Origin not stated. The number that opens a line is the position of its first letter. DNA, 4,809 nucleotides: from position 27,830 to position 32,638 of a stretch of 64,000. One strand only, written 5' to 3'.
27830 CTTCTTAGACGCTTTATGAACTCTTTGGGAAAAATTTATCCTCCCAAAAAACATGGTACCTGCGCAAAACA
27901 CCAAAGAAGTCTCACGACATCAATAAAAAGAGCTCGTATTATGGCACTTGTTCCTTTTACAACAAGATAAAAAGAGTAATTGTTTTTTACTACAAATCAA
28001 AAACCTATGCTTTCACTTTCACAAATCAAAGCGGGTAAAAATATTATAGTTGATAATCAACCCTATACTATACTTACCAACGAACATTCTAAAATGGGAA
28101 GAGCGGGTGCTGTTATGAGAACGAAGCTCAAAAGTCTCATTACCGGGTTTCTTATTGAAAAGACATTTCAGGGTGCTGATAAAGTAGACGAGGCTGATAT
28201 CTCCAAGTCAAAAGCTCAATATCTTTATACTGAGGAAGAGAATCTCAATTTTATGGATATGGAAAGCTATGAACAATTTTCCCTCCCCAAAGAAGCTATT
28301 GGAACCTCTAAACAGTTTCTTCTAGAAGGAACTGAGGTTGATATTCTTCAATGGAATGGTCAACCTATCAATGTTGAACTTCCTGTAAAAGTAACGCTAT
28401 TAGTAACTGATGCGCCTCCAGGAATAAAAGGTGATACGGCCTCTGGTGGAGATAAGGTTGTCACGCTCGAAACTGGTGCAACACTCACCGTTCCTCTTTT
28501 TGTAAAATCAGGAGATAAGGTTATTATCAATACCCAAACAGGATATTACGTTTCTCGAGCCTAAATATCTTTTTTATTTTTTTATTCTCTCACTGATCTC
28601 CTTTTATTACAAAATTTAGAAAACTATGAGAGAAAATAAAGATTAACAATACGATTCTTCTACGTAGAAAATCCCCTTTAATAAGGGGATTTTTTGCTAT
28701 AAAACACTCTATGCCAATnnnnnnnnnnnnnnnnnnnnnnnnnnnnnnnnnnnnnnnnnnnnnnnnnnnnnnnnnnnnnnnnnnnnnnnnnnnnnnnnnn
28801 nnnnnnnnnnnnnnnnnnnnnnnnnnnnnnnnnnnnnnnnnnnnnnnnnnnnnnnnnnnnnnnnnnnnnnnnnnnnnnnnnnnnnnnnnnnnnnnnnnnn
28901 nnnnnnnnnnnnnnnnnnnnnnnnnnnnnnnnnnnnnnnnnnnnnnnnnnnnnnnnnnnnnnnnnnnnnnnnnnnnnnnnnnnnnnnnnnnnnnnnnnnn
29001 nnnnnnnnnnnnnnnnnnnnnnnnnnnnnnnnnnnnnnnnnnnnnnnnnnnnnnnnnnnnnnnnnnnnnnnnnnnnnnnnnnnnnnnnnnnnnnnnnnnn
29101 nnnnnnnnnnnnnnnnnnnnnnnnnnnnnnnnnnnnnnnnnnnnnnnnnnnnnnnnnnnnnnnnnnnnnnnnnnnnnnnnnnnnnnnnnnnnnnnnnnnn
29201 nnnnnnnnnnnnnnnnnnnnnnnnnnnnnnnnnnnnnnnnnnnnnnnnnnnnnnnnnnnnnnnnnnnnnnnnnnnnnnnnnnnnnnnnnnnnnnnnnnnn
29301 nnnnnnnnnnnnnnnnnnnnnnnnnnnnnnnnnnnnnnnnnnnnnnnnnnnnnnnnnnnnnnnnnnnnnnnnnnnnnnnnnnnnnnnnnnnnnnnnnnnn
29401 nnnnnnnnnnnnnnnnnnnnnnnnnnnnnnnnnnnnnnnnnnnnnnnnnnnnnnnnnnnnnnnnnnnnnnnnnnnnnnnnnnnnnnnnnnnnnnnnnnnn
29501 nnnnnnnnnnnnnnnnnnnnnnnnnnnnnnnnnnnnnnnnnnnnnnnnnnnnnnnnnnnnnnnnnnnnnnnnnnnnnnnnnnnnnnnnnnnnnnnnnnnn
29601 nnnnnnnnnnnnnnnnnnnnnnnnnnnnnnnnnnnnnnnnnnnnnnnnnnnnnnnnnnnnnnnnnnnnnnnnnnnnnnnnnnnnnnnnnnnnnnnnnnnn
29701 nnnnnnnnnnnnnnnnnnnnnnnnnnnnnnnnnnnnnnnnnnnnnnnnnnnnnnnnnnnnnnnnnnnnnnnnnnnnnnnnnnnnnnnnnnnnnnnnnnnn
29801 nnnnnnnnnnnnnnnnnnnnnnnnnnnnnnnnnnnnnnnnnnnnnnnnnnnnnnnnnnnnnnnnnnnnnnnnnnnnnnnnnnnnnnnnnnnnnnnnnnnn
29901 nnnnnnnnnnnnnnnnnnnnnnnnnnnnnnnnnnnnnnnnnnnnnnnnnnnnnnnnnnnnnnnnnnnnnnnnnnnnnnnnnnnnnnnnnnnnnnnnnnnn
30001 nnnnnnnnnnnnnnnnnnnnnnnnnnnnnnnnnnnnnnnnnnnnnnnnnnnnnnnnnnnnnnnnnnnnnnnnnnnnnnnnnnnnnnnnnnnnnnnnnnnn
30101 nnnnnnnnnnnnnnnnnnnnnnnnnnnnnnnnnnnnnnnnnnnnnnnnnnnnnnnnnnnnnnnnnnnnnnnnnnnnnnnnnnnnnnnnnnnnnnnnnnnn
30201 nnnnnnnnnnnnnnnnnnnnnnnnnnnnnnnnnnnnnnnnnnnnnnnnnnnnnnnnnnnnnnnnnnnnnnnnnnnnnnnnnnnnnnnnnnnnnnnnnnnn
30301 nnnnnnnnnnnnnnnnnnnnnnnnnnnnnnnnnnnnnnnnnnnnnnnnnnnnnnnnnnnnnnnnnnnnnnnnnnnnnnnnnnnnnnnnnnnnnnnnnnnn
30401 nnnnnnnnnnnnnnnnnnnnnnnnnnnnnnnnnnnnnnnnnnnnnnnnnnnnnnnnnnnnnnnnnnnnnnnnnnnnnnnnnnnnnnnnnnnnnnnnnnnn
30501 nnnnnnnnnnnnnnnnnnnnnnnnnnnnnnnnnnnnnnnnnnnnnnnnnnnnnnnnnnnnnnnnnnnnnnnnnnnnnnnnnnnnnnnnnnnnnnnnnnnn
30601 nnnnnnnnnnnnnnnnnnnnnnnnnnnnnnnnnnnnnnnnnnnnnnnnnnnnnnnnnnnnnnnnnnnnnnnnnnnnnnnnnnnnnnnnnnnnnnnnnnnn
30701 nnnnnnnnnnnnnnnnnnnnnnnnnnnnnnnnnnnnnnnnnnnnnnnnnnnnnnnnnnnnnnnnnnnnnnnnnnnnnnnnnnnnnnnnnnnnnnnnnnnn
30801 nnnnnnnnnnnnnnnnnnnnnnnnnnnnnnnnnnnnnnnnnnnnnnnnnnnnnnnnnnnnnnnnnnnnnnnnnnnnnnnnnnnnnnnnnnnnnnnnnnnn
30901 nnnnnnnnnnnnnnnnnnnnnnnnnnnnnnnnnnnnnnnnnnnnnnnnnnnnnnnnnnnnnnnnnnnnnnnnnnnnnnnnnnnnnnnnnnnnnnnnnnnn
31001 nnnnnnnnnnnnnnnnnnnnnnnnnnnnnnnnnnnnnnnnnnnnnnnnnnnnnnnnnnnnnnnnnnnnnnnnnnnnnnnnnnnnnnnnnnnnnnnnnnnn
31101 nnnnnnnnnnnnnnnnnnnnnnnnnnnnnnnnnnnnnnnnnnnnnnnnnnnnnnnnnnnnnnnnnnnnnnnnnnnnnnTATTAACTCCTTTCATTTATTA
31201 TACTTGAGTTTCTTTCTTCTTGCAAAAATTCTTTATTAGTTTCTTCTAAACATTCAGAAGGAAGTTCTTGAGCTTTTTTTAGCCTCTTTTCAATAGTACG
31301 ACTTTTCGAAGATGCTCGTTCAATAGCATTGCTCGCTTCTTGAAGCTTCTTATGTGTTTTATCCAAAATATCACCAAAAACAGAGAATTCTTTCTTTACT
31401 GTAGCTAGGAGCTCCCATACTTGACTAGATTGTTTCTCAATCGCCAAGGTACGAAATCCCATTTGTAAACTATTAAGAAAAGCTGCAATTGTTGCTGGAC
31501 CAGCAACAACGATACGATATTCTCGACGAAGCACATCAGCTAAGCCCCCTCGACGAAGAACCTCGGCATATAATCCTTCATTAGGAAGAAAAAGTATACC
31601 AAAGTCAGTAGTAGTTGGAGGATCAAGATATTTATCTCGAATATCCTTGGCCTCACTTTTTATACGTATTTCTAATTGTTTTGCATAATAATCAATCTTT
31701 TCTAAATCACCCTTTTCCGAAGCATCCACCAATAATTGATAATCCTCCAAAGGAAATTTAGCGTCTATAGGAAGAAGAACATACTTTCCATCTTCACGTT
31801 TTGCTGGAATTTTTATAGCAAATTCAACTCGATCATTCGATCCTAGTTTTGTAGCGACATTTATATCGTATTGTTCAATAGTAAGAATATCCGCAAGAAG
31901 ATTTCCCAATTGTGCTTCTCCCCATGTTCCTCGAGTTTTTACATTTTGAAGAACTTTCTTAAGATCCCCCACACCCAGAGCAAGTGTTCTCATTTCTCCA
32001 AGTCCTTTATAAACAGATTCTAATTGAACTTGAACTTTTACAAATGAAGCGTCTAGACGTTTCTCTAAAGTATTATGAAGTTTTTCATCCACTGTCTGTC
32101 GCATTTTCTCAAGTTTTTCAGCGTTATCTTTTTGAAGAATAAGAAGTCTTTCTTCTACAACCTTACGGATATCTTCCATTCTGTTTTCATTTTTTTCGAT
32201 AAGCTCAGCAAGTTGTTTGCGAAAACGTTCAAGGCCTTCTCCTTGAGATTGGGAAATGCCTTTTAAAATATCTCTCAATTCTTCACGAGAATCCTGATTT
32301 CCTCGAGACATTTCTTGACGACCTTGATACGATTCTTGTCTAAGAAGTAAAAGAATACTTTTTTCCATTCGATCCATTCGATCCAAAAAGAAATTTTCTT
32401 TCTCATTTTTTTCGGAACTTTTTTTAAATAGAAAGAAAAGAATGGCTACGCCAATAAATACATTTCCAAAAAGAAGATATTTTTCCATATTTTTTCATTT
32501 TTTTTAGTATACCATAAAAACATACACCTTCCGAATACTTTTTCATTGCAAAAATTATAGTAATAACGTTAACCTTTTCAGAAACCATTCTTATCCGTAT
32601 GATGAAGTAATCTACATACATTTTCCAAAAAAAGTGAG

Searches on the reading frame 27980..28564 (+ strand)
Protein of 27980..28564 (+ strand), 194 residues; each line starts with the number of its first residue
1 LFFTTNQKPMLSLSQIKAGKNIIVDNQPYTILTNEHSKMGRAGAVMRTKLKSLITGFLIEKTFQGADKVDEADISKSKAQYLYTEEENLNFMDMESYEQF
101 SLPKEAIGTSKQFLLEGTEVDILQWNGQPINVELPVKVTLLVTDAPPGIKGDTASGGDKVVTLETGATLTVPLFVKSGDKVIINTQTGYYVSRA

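Call 61: search_protein_families(library=pfam, proteins=[window:27980-28564:+], max_evalue=0.0001)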
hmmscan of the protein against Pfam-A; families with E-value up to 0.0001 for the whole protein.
window:27980-28564:+ (194 aa): 3 families
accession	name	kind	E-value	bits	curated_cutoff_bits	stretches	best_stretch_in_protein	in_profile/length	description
PF09285.17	Elong-fact-P_C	-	2.2e-22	78.9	25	1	138-193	1-56/56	Elongation factor P, C-terminal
PF01132.26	EFP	-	7.1e-22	77.6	27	1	78-130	2-54/54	Elongation factor P (EF-P) OB domain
PF08207.18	EFP_N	-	2.8e-19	69.3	23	1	13-69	2-58/58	Elongation factor P (EF-P) KOW-like domain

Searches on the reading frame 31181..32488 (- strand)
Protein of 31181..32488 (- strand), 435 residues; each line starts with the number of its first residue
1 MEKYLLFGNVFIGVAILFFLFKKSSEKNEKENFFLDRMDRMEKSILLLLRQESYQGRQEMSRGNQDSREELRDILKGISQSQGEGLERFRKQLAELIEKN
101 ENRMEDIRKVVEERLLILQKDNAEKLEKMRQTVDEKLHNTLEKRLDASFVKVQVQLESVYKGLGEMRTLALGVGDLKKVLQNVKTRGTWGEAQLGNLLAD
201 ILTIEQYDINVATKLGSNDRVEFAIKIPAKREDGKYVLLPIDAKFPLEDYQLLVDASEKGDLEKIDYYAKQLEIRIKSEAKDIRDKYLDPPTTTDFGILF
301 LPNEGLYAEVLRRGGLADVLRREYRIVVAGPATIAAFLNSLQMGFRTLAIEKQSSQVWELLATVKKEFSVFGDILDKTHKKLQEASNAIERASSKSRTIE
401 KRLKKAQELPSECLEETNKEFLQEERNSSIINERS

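Call 61: search_protein_families(library=pfam, proteins=[window:31181-32488:-], max_evalue=0.0001)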
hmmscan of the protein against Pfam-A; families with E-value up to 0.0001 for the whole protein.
window:31181-32488:- (435 aa): 1 family
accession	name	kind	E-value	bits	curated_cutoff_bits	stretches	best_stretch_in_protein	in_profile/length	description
PF02646.22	RmuC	-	1.3e-68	231.7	26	1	124-410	1-285/291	RmuC family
